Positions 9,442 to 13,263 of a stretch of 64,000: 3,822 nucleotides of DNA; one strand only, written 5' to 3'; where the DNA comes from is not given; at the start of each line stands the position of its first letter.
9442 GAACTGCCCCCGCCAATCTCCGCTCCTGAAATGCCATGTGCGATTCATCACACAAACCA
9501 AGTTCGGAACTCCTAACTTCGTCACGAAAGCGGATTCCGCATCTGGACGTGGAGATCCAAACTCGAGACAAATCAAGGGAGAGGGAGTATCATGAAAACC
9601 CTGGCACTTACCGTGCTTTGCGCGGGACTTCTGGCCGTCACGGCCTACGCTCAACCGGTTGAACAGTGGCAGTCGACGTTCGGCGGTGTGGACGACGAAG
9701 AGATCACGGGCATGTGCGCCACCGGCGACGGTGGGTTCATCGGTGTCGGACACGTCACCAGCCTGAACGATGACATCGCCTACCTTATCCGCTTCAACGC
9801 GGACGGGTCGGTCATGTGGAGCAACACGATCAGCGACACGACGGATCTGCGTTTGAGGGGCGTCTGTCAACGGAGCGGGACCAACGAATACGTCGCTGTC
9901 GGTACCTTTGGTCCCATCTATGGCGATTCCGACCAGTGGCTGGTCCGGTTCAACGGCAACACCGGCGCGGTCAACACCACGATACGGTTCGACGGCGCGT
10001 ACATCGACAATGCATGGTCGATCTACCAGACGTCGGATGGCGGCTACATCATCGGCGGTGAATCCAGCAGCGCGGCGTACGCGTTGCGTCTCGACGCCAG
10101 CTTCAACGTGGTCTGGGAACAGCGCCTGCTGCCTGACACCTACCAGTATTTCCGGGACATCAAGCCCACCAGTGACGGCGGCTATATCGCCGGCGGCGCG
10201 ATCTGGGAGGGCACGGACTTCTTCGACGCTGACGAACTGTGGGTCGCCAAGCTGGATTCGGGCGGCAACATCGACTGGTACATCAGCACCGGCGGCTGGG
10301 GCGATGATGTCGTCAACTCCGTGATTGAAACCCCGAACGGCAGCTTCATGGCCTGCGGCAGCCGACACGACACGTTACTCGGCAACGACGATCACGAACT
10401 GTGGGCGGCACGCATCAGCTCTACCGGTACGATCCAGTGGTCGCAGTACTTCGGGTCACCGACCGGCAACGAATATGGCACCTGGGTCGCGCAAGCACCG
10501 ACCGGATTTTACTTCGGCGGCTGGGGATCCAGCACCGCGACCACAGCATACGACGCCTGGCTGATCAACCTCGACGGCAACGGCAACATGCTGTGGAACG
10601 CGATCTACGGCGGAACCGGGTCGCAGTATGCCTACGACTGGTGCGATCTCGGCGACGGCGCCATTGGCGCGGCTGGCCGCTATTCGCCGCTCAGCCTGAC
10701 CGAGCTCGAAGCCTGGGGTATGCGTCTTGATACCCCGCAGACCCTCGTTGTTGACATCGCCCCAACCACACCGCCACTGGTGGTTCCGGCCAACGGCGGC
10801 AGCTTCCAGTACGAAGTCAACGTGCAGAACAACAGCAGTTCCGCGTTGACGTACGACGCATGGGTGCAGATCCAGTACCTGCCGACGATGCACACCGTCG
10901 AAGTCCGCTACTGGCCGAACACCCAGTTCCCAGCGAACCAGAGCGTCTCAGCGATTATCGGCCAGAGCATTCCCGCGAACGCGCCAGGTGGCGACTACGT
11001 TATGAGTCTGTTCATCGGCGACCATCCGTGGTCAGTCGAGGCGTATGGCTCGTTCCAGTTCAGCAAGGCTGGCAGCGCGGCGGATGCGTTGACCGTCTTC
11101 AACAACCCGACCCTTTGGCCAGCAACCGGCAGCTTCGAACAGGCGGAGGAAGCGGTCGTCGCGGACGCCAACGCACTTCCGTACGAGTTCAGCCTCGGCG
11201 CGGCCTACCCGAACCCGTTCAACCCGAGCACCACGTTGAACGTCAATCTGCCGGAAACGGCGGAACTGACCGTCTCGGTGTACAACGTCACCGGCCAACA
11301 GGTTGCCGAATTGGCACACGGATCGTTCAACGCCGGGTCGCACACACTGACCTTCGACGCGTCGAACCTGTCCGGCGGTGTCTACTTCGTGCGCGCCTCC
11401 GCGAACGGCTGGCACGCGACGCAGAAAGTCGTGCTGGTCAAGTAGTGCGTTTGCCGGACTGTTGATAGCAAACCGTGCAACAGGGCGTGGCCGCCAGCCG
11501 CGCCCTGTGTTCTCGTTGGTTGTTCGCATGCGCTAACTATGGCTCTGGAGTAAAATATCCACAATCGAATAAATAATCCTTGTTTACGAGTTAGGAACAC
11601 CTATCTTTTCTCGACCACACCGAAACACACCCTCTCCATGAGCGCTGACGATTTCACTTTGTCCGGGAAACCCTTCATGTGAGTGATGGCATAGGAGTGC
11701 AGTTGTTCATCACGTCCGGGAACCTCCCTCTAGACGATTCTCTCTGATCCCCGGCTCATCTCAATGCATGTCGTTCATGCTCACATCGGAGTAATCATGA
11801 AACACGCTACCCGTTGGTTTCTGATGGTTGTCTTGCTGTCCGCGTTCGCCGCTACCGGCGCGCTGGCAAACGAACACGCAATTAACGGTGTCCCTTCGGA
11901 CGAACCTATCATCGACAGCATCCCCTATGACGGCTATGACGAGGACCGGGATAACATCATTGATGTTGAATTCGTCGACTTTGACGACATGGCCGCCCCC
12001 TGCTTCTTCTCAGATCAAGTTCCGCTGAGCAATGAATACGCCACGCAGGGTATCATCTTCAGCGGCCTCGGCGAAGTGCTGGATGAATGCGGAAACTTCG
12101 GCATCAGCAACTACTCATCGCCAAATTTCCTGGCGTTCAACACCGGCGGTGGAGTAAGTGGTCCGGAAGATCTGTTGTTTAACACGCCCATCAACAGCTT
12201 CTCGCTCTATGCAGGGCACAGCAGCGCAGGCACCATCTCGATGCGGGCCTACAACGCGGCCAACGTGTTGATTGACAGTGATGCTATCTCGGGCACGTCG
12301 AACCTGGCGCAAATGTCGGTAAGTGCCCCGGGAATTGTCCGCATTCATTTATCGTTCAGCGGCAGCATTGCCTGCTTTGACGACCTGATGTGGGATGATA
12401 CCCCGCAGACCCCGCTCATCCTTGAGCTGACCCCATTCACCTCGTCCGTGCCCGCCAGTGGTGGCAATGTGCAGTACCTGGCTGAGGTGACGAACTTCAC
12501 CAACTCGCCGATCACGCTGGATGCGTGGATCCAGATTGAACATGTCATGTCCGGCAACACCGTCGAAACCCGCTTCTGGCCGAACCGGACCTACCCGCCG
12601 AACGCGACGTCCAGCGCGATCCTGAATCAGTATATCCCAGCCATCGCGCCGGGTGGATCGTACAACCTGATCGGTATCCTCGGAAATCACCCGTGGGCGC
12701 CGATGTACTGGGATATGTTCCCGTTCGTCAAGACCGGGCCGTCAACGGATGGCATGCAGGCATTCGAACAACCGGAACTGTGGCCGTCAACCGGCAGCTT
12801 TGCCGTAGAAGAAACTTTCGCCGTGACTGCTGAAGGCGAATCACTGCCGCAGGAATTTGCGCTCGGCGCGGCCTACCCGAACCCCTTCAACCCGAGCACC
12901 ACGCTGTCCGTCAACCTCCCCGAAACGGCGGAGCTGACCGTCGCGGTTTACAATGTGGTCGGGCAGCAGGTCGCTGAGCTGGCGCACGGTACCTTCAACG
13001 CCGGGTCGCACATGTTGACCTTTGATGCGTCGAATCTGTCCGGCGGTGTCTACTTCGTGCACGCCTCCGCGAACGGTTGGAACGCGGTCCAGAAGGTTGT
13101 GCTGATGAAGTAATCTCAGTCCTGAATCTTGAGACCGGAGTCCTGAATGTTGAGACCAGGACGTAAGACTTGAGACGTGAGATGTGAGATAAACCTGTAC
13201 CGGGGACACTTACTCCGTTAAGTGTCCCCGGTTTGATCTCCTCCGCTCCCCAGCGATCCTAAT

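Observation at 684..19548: Ten-gene co-directional array of secreted proteins built as variable head + conserved ~105-aa pre-CTD module + T9SS sorting domain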

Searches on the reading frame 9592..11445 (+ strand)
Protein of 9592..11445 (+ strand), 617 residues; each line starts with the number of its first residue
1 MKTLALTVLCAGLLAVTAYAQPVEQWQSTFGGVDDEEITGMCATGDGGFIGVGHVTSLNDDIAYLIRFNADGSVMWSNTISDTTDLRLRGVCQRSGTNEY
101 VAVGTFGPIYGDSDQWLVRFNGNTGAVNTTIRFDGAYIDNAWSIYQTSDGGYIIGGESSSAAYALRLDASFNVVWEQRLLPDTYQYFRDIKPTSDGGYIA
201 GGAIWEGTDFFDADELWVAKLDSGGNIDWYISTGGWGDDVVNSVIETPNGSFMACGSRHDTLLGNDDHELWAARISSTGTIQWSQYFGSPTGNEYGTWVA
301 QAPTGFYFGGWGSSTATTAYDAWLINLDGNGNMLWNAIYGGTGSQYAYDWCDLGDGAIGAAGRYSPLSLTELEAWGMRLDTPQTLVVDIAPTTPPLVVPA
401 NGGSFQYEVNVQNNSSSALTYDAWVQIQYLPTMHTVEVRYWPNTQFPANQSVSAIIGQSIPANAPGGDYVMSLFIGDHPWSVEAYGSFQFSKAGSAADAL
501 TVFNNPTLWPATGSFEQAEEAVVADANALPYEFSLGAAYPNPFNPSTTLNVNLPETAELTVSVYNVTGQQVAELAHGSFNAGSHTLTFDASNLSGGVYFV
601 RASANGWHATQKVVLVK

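Call 4: search_protein_families(library=pfam, proteins=[window:9592-11445:+], max_evalue=0.1)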
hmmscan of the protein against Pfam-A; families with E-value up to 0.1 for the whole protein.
window:9592-11445:+ (617 aa): 3 families
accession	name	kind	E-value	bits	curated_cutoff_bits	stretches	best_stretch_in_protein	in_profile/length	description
PF18962.6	Por_Secre_tail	-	2.6e-12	47.3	27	1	539-614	2-74/75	Secretion system C-terminal sorting domain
PF13860.13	FlgD_ig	-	2.3e-05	24.7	27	1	547-602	12-73/79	FlgD Ig-like domain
PF12106.13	Colicin_E5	-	0.098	13.4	25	0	127-155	37-65/88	Colicin E5 ribonuclease domain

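Call 13: find_homologous_proteins(query=window:9592-11445:+, max_evalue=0.001)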
Query window:9592-11445:+ (617 aa): 1640 proteins with E <= 0.001 among 8000 candidates; the best 120 are listed.
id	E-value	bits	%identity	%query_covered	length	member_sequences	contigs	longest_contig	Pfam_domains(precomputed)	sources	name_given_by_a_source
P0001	0.0e+0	1293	91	100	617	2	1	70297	PF18962.8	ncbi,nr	ncbi:T9SS type A sorting domain-containing protein [bacterium]|nr:T9SS type A sorting domain-contain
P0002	1.2e-209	716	54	100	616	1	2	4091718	PF18962.8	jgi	jgi:Secretion system C-terminal sorting domain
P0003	4.8e-124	433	42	100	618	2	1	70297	PF18962.8,PF13860.13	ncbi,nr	ncbi:T9SS type A sorting domain-containing protein [bacterium]|nr:T9SS type A sorting domain-contain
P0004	2.3e-79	286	31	100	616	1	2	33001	PF18962.8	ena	-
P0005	5.2e-76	275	31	100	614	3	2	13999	PF18962.8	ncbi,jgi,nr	ncbi:MAG: T9SS type A sorting domain-containing protein [candidate division Zixibacteria bacterium]|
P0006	3.2e-67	246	29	97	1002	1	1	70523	PF18962.8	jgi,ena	-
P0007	5.1e-64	235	30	100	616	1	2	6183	PF18962.8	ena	-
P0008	4.1e-61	225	35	38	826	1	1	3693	PF22073.3,PF15780.12,PF18962.8,PF24507.2,PF22544.3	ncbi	ncbi:MAG: choice-of-anchor D domain-containing protein [bacterium]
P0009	6.4e-58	215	30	100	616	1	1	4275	PF18962.8,PF13860.13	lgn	-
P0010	1.0e-57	214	29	58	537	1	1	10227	PF13360.14,PF17164.11,PF18962.8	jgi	jgi:beta-propeller uncharacterized protein DUF5122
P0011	3.2e-57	213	28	98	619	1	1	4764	PF18962.8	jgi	jgi:hypothetical protein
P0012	3.1e-56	209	29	49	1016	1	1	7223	PF26094.1,PF18962.8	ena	-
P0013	5.6e-56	209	28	100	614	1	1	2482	PF17164.11,PF18962.8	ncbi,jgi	ncbi:MAG: T9SS type A sorting domain-containing protein [Planctomycetota bacterium]|jgi:hypothetical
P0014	1.6e-54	204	28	58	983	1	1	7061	-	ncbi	-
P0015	3.2e-53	199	27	96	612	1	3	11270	PF18962.8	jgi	jgi:hypothetical protein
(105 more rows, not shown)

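Call 29: find_encoding_contigs(protein=P0002, flank=10000, max_places=2)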
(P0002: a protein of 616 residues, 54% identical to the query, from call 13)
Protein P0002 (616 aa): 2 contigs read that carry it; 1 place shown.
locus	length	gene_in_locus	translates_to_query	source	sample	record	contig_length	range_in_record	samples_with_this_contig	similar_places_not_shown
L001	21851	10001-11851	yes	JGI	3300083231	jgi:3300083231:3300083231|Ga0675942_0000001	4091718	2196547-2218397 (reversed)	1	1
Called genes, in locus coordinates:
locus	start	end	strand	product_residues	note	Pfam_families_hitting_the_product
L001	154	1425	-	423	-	PF18962:Por_Secre_tail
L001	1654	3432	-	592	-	-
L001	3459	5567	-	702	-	PF01839:FG-GAP (faint), PF13517:FG-GAP_3, PF13860:FlgD_ig (faint), PF18962:Por_Secre_tail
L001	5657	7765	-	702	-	PF13517:FG-GAP_3 (weak), PF10342:Kre9_KNH (weak), PF18962:Por_Secre_tail (weak)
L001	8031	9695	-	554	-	PF13860:FlgD_ig (faint), PF18962:Por_Secre_tail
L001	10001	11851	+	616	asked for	PF18962:Por_Secre_tail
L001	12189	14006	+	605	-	PF13517:FG-GAP_3, PF18962:Por_Secre_tail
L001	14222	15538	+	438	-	PF05935:Arylsulfotrans (faint)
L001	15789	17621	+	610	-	PF13860:FlgD_ig (weak), PF18962:Por_Secre_tail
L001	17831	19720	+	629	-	PF18962:Por_Secre_tail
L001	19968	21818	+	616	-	PF18962:Por_Secre_tail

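Call 30: find_encoding_contigs(protein=P0001, flank=10000, max_places=2)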
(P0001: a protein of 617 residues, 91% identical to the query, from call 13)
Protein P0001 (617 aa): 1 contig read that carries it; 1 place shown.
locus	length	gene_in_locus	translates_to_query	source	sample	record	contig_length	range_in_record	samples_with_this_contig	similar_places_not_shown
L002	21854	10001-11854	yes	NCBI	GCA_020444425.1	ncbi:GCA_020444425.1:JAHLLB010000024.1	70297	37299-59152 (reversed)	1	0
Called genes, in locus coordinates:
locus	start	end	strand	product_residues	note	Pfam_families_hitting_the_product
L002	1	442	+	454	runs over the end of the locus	-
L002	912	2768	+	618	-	PF18962:Por_Secre_tail, PF13860:FlgD_ig (faint)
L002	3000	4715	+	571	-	PF00756:Esterase, PF13860:FlgD_ig (faint), PF18962:Por_Secre_tail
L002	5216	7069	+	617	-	PF13860:FlgD_ig (faint), PF18962:Por_Secre_tail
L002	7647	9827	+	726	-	-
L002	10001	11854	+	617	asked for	PF18962:Por_Secre_tail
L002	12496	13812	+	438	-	PF18962:Por_Secre_tail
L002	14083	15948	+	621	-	PF13860:FlgD_ig (faint), PF18962:Por_Secre_tail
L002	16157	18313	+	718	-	PF08309:LVIVD (faint), PF13860:FlgD_ig (weak), PF18962:Por_Secre_tail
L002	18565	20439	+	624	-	PF18962:Por_Secre_tail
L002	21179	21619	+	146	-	PF02082:Rrf2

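Call 42: search_protein_families(library=ncbifam, proteins=[window:9592-11445:+], max_evalue=0.01)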
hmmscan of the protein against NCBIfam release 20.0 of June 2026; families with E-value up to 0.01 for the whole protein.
window:9592-11445:+ (617 aa): 6 families
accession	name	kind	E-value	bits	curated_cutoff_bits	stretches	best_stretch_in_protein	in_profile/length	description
TIGR04183.1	Por_Secre_tail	domain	7.9e-13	48.2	23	1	539-615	2-71/72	T9SS type A sorting domain-containing protein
NF038113.1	T9SSA_dep_M36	equivalog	1.1e-07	30.5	885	1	537-615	794-868/869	T9SS-dependent M36 family metallopeptidase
NF052323.1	T9SSA_dep_M6i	equivalog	1.6e-05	23.1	600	1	539-609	961-1033/1043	T9SS-dependent M6-like inactivated metalloprotease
NF033707.1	T9SS_sortase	equivalog_domain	0.00088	17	420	1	537-603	1000-1076/1095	type IX secretion system sortase PorU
NF052644.1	T9SS_DNase_Rie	equivalog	0.0015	18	260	1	556-614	197-249/251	T9SS-dependent surface endonuclease, AS87_RS02955 family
TIGR02608.1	delta_60_rpt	domain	0.0016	18.2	76.5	0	46-73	11-39/55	delta-60 repeat domain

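Call 55: predict_structure(alignment_id=A4)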
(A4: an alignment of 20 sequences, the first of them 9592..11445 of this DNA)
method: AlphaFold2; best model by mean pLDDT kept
length: 617 residues; sequences in the alignment: 20
mean_pLDDT: 81.7   pTM: 0.63
mean pLDDT of the five models: 81.7, 81.7, 81.4, 81.3, 80.2
residues with pLDDT >= 90: 213; 70-90: 297; 50-70: 67; < 50: 40
segments of 3 or more residues with pLDDT < 50: 1-19, 262-264, 516-529
pLDDT, mean of each block of 10 residues (from residue 1): 46 36 82 84 89 87 93 91 88 89 90 92 94 83 91 93 94 92 88 91 76 84 94 82 86 89 65 89 81 87 83 75 84 79 87 85 76 88 71 83 85 72 84 79 76 85 87 70 73 77 82 55 37 75 77 85 92 90 84 89 88 84
secondary structure, 60 per line:
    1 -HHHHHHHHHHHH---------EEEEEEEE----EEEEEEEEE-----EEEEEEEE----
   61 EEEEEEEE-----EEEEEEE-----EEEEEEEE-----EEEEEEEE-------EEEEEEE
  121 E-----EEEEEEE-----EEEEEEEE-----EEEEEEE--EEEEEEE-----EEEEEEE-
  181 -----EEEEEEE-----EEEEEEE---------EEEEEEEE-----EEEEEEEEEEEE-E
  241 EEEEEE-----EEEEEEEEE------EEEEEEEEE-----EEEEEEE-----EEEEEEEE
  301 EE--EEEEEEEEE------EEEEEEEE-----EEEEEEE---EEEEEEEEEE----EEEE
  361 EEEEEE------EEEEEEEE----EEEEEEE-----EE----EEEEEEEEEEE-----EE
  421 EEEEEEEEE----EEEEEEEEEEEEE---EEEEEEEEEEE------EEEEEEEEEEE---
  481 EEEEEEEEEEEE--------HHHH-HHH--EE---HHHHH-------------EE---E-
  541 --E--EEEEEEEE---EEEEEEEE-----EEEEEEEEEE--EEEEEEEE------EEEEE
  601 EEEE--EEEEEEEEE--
elements in order: H2-13 E23-30 E35-43 E49-56 E61-68 E74-80 E86-93 E99-106 E114-121 E127-133 E139-146 E152-158 E161-167 E173-179 E186-192 E198-204 E214-221 E227-238 E240-246 E252-260 E267-275 E281-287 E293-302 E305-313 E320-327 E333-339 E343-352 E357-366 E373-380 E385-391 E403-413 E419-429 E434-446 E450-460 E467-477 E481-492 H501-504 H516-520 E546-553 E557-564 E570-579 E582-589 E596-604 E607-615
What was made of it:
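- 9592..11445 (+): g6: 7-bladed propeller (aa 23-380), module 10735-11073 (aa 382-494), ordered W-x3-G tail (aa 495-515), disordered linker (aa 516-529), CTD 11206-11442. Full-length model pLDDT 81.7 (call 55).
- It shows an ordered tail (pLDDT about 80) followed by a 14-aa segment with pLDDT below 50 just before the CTD (call 55).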

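Call 60: fold_search(model_id=the predicted structure, library=pdb)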
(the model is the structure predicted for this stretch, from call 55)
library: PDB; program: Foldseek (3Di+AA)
matches with E <= 10: 1750; with E <= 0.001: 343
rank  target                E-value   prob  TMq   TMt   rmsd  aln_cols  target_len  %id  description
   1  7ron                  3.0e-18  1.00  0.51  0.50   3.7       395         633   18  Crystal structure of the Friedel-Crafts alkylating enzyme CylK from Cylindospermum licheniforme (released 2022-03-23)
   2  7roo                  1.9e-17  1.00  0.51  0.49   3.6       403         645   18  Crystal structure of Friedel-Crafts alkylating enzyme CylK from Cylindospermum licheniforme with bromide (released 2022-03-23)
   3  7fh7                  7.9e-17  1.00  0.51  0.48   4.0       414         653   18  Friedel-Crafts alkylation enzyme CylK mutant Y37F (released 2022-02-16)
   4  7fh6                  1.0e-16  1.00  0.50  0.48   3.9       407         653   17  Friedel-Crafts alkylation enzyme CylK (released 2022-02-16)
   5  7fh8                  1.6e-16  1.00  0.51  0.48   4.0       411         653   17  Friedel-Crafts alkylation enzyme CylK mutant H391A (released 2022-02-16)
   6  4g1e_A                2.4e-12  1.00  0.41  0.28  18.6       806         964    8  Crystal structure of integrin alpha V beta 3 with coil-coiled tag. (released 2012-12-12)
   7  5es4_G                4.8e-12  1.00  0.43  0.32  18.7       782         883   10  RE-REFINEMENT OF INTEGRIN ALPHAXBETA2 ECTODOMAIN IN THE CLOSED/BENT CONFORMATION (released 2016-03-02)
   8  5es4_C                2.3e-11  1.00  0.42  0.30  18.9       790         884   10  RE-REFINEMENT OF INTEGRIN ALPHAXBETA2 ECTODOMAIN IN THE CLOSED/BENT CONFORMATION (released 2016-03-02)
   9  2ber                  2.3e-10  1.00  0.32  0.33  21.9       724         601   11  Y370G Active Site Mutant of the Sialidase from Micromonospora viridifaciens in complex with beta-Neu5Ac (sialic acid). (released 2005-04-04)
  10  9e8a_A                3.7e-10  1.00  0.41  0.29  19.7       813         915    9  Integrin aIIbb3 bent conformation from human platelet membrane crude preparation (released 2025-10-15)
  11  8hmc_B                4.9e-10  1.00  0.37  0.21  19.2       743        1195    8  base module state 1 of Tetrahymena IFT-A (released 2023-06-14)
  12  7nxd_A                5.7e-10  1.00  0.40  0.29  18.6       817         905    9  Cryo-EM structure of human integrin alpha5beta1 in the half-bent conformation (released 2021-08-25)
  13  8bbe_E                1.4e-09  1.00  0.41  0.25  17.9       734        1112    8  Structure of the IFT-A complex; IFT-A2 module (released 2022-12-21)
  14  4neh_A                3.4e-09  1.00  0.27  0.17  21.0       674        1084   10  An internal ligand-bound, metastable state of a leukocyte integrin, aXb2 (released 2014-01-15)
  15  8w30_A                1.1e-08  1.00  0.41  0.43  18.5       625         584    7  Crystal structure of alpha-V beta-1 integrin headpiece in complex with TR01225179 (released 2025-01-01)
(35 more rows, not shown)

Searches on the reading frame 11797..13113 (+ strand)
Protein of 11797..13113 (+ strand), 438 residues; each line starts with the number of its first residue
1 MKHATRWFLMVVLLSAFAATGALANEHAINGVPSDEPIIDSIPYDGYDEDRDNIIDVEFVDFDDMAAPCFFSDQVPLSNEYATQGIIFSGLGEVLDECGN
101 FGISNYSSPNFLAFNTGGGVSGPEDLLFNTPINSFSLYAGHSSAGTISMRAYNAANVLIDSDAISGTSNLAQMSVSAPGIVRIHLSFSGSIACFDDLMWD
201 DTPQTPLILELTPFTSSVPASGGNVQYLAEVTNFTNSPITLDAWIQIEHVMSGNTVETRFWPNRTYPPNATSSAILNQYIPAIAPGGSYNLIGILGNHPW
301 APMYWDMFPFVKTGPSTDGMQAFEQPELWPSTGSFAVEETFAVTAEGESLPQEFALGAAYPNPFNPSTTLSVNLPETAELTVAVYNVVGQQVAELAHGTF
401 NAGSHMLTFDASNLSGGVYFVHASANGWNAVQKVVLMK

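Call 4: search_protein_families(library=pfam, proteins=[window:11797-13113:+], max_evalue=0.1)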
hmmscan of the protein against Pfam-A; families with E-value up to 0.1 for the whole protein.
window:11797-13113:+ (438 aa): 2 families
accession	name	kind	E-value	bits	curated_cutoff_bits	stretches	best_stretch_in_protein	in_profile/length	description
PF18962.6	Por_Secre_tail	-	6.7e-11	42.8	27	1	360-435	2-74/75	Secretion system C-terminal sorting domain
PF13860.13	FlgD_ig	-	0.00059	20.2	27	1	368-417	12-67/79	FlgD Ig-like domain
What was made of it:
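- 11797..13113 (+): g7: unassigned ~175-aa head, module 12403-12738, tail and linker, CTD 12874-13110. PF18962 7e-11 (call 4).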

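Call 42: search_protein_families(library=ncbifam, proteins=[window:11797-13113:+], max_evalue=0.01)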
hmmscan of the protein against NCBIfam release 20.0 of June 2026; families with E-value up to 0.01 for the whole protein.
window:11797-13113:+ (438 aa): 4 families
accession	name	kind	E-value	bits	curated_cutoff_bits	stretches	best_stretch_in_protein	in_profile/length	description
TIGR04183.1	Por_Secre_tail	domain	3.2e-10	39.9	23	1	360-435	2-70/72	T9SS type A sorting domain-containing protein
NF038113.1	T9SSA_dep_M36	equivalog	7.4e-07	27.7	885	1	352-436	791-868/869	T9SS-dependent M36 family metallopeptidase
NF052323.1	T9SSA_dep_M6i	equivalog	0.00018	19.6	600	1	360-427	961-1030/1043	T9SS-dependent M6-like inactivated metalloprotease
NF033707.1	T9SS_sortase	equivalog_domain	0.0052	14.4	420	1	358-411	1000-1056/1095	type IX secretion system sortase PorU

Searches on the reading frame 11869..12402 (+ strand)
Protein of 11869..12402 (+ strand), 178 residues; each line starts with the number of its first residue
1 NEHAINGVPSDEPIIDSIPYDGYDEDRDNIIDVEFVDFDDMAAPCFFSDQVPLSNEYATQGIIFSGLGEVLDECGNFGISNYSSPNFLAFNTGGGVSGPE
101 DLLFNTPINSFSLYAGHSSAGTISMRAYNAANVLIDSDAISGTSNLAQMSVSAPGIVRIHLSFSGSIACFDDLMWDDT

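Call 54: search_protein_families(library=pfam, proteins=[window:11869-12402:+], max_evalue=10)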
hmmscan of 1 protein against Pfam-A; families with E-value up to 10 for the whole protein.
seq(178 aa): 0 families
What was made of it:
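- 11797..13113 (+): No Pfam hit for the head at E<=10 (call 54).
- Tried and rejected: The g7 head has no Pfam hit at E<=10 (call 54).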
